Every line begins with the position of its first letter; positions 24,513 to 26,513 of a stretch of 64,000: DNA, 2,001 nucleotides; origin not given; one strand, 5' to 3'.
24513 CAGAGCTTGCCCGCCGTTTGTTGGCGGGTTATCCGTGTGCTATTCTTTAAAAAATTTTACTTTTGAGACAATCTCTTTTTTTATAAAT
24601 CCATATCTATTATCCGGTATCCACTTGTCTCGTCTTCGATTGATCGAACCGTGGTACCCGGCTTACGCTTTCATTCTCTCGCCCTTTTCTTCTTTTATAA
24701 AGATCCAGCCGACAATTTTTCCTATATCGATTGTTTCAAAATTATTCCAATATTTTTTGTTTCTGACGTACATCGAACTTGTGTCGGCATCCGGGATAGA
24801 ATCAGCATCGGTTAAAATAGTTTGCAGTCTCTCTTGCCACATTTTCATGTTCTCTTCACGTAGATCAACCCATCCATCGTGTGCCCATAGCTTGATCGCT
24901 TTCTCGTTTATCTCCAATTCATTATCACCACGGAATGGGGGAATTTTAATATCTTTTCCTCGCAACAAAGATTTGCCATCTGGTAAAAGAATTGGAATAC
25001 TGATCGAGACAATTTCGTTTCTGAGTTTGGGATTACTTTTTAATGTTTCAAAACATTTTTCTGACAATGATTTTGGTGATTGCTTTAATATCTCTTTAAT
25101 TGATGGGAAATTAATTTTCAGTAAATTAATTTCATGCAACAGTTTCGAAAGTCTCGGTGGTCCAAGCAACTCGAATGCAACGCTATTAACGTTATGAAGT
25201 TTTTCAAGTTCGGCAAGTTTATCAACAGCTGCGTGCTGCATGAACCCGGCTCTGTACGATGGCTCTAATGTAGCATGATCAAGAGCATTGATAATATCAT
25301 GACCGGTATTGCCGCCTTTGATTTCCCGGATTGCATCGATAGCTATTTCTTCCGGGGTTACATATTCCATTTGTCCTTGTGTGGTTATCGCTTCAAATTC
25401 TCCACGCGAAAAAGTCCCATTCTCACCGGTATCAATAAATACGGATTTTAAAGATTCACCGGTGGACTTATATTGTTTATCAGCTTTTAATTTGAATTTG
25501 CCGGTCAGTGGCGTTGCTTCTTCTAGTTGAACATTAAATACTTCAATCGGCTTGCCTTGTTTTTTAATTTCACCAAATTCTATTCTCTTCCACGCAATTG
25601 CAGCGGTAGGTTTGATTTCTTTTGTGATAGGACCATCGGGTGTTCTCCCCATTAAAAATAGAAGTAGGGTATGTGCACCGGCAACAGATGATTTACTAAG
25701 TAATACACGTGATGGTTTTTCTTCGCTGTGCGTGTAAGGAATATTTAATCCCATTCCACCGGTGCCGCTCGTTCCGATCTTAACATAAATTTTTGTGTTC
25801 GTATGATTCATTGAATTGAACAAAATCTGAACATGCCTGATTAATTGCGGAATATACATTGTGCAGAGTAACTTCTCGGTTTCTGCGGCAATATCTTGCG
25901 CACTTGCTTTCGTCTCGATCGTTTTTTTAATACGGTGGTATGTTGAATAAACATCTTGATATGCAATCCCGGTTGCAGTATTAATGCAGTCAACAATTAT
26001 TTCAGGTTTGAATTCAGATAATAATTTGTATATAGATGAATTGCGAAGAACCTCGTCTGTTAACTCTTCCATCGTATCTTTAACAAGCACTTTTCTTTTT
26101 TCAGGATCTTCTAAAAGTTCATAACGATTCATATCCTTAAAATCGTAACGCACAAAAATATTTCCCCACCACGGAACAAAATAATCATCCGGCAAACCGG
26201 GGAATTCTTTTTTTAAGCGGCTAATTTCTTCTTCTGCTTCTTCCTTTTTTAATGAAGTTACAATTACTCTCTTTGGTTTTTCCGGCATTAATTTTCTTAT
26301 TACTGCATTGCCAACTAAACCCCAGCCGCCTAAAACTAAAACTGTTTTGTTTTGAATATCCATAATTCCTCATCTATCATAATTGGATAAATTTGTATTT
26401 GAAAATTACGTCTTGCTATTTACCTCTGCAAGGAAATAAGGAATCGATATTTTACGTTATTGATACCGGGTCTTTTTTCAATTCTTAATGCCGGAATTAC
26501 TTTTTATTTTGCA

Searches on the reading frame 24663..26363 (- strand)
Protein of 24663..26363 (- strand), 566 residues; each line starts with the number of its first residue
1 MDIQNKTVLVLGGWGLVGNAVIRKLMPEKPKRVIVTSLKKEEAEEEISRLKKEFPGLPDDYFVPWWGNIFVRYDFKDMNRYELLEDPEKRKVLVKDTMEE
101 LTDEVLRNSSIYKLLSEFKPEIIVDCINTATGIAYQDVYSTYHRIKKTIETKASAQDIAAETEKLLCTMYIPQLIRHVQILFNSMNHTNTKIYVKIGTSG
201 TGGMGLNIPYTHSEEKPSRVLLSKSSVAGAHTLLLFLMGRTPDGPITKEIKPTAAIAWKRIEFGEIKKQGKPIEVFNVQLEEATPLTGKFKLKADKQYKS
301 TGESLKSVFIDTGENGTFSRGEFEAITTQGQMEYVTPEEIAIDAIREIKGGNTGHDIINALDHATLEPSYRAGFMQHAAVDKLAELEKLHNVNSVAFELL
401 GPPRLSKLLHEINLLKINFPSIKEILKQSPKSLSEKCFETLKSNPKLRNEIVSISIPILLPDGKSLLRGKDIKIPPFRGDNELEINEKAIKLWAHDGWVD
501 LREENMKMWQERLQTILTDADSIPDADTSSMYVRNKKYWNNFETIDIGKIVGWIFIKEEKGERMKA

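Call 4: search_protein_families(library=pfam, proteins=[window:24663-26363:-], max_evalue=0.01)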
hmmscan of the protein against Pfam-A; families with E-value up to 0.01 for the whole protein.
window:24663-26363:- (566 aa): 0 families

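Call 6: search_protein_families(library=ncbifam, proteins=[window:24663-26363:-], max_evalue=0.001)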
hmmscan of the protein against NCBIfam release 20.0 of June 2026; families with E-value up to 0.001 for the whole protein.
window:24663-26363:- (566 aa): 1 family
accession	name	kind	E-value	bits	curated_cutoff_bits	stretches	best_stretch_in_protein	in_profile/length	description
NF006619.0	PRK09186.1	equivalog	0.00011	21.8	255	1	3-53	2-51/256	oxidoreductase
